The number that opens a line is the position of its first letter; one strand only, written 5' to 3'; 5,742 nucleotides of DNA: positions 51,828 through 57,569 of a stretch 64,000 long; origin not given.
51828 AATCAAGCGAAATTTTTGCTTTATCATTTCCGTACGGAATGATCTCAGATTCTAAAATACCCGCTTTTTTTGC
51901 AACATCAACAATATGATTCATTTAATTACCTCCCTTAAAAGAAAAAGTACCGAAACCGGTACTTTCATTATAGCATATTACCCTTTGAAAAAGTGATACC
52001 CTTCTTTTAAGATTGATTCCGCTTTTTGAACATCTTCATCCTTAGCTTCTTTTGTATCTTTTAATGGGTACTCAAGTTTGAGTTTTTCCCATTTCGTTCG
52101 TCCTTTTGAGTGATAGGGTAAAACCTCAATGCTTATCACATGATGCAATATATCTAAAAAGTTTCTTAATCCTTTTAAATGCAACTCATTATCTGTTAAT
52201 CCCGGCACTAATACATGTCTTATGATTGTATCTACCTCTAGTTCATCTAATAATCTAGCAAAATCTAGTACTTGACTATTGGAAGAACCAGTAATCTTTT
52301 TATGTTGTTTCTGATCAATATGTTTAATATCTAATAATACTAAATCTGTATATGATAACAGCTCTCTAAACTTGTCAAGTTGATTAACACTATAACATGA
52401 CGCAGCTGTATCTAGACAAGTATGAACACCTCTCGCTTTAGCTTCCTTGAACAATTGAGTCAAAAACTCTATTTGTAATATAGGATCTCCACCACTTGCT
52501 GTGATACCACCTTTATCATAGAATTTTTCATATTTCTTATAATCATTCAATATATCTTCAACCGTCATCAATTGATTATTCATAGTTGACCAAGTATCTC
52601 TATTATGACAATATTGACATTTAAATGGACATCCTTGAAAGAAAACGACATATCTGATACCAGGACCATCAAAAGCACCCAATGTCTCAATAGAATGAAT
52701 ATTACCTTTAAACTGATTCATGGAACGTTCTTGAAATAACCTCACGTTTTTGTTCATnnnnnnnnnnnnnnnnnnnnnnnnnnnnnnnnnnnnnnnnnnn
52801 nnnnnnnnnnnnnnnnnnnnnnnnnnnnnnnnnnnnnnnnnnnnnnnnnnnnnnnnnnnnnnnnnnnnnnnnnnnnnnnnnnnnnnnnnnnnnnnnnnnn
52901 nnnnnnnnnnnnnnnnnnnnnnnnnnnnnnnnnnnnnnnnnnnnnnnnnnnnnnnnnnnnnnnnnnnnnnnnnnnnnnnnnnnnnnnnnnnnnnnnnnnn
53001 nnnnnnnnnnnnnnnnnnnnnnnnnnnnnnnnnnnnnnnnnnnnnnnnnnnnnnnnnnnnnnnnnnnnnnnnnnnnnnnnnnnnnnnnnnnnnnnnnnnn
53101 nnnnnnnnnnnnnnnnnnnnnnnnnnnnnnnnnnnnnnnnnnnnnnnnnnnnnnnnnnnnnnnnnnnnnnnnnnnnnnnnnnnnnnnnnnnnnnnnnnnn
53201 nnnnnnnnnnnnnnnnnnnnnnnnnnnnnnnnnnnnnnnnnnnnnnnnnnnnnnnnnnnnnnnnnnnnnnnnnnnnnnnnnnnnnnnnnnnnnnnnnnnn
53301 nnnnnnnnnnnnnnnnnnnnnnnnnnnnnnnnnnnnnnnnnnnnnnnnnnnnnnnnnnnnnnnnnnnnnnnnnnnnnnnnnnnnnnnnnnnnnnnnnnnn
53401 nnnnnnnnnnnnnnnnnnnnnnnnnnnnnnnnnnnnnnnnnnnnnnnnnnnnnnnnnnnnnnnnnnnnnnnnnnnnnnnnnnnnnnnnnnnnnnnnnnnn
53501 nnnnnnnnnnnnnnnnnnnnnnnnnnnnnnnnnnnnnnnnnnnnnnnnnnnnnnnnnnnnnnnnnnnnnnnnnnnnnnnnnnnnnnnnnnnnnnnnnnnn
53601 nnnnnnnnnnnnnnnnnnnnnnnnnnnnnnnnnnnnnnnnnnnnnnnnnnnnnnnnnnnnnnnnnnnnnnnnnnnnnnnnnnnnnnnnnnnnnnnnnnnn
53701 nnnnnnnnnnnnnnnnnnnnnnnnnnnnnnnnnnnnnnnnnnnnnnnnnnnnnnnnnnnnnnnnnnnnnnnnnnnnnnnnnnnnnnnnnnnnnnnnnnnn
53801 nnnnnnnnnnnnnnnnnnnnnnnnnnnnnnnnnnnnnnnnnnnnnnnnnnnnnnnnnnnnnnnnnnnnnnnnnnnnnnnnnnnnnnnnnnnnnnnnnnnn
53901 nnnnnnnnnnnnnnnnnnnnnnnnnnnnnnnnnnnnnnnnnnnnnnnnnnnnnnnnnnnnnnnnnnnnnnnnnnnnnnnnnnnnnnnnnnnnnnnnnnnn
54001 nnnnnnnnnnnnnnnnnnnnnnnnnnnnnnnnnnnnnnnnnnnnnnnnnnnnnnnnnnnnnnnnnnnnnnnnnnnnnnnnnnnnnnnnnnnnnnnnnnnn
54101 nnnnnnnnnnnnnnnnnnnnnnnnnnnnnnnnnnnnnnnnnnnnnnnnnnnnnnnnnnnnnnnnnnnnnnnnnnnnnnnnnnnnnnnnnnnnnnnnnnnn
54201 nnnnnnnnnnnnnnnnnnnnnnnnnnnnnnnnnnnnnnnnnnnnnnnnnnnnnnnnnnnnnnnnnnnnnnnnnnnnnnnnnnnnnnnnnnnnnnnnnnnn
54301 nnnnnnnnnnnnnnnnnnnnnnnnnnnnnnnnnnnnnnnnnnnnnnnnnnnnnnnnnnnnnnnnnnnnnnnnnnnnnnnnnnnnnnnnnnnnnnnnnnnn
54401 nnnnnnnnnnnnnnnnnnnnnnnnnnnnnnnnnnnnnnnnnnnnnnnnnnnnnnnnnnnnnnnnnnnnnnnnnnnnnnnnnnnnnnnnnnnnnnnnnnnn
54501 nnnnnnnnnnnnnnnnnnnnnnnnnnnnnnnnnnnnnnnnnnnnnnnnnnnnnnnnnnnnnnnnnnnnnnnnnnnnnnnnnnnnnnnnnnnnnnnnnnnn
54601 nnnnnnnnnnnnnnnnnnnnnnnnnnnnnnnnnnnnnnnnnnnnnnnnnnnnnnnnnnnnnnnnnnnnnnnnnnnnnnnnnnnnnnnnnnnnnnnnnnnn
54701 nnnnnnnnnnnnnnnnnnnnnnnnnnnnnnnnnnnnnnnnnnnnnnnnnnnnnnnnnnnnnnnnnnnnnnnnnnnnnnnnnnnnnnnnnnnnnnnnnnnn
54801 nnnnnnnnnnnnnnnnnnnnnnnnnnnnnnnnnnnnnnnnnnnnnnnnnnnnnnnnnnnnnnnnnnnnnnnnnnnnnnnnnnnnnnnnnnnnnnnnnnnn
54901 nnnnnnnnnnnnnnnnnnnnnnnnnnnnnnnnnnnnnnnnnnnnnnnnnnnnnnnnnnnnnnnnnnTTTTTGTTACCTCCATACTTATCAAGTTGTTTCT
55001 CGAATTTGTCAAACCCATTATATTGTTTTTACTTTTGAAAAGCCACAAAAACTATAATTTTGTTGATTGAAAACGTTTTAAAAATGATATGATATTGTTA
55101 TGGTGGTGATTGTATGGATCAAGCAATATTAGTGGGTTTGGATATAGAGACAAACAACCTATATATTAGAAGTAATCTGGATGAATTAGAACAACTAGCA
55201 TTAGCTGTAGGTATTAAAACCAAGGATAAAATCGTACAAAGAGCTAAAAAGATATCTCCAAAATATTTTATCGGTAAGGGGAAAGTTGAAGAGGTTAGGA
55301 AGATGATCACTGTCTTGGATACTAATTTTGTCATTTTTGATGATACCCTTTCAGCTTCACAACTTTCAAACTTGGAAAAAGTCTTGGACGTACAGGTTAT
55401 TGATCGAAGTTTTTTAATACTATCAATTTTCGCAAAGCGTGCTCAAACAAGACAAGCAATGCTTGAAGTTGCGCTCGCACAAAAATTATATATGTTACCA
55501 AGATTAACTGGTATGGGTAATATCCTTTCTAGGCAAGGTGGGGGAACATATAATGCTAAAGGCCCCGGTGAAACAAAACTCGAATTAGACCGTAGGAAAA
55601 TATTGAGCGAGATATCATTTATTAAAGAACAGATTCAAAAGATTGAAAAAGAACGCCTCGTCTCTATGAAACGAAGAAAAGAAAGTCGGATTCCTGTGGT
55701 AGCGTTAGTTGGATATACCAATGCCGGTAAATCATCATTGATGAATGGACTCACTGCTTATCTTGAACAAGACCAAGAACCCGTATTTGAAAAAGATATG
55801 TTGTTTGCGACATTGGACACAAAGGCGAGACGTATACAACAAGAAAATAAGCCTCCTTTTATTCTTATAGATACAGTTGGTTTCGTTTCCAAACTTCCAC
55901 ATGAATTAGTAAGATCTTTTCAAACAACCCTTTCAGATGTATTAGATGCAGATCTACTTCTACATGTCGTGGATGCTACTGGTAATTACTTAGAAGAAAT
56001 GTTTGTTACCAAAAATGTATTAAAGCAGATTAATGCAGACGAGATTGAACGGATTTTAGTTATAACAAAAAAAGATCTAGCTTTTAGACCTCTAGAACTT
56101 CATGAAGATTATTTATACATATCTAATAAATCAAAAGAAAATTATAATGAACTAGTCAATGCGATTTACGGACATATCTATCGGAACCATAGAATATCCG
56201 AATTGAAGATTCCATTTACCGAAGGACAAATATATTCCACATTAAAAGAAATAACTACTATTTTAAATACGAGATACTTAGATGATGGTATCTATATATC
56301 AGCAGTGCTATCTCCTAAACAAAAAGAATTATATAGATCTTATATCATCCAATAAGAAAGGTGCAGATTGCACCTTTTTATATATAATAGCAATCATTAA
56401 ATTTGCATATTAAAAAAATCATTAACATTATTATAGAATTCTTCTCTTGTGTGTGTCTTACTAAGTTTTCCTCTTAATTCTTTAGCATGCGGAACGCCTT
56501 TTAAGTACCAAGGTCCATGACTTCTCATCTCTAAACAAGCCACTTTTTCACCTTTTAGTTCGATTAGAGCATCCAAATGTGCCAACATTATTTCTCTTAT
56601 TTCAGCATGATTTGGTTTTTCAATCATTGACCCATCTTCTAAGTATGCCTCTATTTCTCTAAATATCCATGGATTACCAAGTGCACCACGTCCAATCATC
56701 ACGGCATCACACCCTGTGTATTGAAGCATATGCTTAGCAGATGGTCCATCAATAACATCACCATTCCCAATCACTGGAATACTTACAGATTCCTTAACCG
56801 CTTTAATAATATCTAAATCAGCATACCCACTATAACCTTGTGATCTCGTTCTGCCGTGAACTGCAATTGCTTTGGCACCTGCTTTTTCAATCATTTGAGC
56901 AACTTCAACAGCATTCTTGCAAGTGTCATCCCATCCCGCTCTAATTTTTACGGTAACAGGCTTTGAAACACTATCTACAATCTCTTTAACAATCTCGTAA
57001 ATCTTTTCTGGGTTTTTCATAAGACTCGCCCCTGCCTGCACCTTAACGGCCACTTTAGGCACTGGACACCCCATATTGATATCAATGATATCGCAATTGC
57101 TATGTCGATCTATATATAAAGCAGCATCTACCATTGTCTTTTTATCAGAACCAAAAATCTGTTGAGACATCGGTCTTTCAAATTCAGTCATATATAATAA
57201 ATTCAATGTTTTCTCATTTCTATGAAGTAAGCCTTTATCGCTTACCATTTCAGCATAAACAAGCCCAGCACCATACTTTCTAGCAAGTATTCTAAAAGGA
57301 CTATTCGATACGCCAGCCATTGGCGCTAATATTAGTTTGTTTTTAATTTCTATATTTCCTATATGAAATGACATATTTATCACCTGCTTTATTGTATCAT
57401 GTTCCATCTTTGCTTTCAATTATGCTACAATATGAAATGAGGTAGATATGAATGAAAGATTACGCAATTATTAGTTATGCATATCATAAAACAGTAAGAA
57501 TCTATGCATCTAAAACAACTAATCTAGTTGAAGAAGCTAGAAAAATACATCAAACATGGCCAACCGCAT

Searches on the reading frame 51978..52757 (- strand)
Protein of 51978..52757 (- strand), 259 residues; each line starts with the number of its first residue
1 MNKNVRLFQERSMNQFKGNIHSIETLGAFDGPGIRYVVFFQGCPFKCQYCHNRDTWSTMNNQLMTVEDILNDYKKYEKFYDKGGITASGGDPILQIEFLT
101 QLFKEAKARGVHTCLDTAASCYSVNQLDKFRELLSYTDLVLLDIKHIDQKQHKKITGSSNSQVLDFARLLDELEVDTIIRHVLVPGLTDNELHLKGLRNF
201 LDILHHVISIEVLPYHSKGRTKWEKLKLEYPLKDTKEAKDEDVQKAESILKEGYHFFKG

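Call 57: search_protein_families(library=pfam, proteins=[window:51978-52757:-], max_evalue=0.001)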
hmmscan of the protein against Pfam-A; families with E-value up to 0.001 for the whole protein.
window:51978-52757:- (259 aa): 2 families
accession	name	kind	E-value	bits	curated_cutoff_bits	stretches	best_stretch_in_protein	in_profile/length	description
PF04055.27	Radical_SAM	-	8.9e-25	88.2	29.5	1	37-192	1-159/166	Radical SAM superfamily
PF13353.11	Fer4_12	-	3.5e-23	82.9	22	1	30-163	2-136/137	4Fe-4S single cluster domain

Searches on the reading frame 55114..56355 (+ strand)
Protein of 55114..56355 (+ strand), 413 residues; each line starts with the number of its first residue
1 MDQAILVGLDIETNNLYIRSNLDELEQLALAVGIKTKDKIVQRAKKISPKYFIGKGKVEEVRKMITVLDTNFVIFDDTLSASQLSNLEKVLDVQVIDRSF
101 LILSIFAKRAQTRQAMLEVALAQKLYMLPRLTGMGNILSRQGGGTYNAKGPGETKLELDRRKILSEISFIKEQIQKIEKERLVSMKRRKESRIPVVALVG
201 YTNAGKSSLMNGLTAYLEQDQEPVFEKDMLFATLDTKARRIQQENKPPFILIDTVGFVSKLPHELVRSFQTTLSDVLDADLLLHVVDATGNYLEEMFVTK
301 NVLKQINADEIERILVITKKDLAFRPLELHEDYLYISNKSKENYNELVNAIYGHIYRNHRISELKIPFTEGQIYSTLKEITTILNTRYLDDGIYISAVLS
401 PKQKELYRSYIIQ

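Call 57: search_protein_families(library=pfam, proteins=[window:55114-56355:+], max_evalue=0.001)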
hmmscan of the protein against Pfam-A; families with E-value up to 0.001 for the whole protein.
window:55114-56355:+ (413 aa): 5 families
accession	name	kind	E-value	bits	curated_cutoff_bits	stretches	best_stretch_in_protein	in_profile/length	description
PF13167.11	GTP-bdg_N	-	3.5e-29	101.6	25.4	1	20-107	2-89/89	GTP-binding GTPase N-terminal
PF16360.10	GTP-bdg_M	-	1.7e-23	83.4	29.5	1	109-188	1-79/79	GTP-binding GTPase Middle Region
PF01926.29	MMR_HSR1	-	2e-18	67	21.9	1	196-319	2-113/113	50S ribosome-binding GTPase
PF00009.33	GTP_EFTU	-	1.4e-07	31.8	26.5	1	192-363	2-158/188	Elongation factor Tu GTP binding domain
PF03193.22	RsgA_GTPase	-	0.0002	21.7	30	0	178-228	93-141/174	RsgA GTPase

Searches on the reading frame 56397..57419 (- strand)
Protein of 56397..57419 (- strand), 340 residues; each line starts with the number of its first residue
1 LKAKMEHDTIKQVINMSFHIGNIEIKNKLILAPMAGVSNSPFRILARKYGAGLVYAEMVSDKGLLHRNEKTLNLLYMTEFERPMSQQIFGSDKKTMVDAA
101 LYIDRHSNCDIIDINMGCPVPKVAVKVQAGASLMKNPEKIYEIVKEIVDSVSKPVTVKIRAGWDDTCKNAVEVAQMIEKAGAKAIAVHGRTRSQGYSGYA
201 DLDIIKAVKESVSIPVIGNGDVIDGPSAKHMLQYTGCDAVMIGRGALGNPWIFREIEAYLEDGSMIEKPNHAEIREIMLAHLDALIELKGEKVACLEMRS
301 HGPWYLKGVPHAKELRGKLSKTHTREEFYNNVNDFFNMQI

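Call 57: search_protein_families(library=pfam, proteins=[window:56397-57419:-], max_evalue=0.001)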
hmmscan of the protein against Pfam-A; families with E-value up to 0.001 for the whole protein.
window:56397-57419:- (340 aa): 4 families
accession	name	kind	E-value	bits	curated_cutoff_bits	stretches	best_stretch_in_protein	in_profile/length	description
PF01207.24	Dus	-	5.7e-98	328.3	20.4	1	30-336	1-307/311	Dihydrouridine synthase (Dus)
PF01180.27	DHO_dh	-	5e-05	23.1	27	0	86-261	95-288/291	Dihydroorotate dehydrogenase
PF01680.23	SOR_SNZ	-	0.0002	21.7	27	0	171-219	23-76/207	SOR/SNZ family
PF13714.12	PEP_mutase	-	0.00024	21.2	31.5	1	138-211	55-131/240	Phosphoenolpyruvate phosphomutase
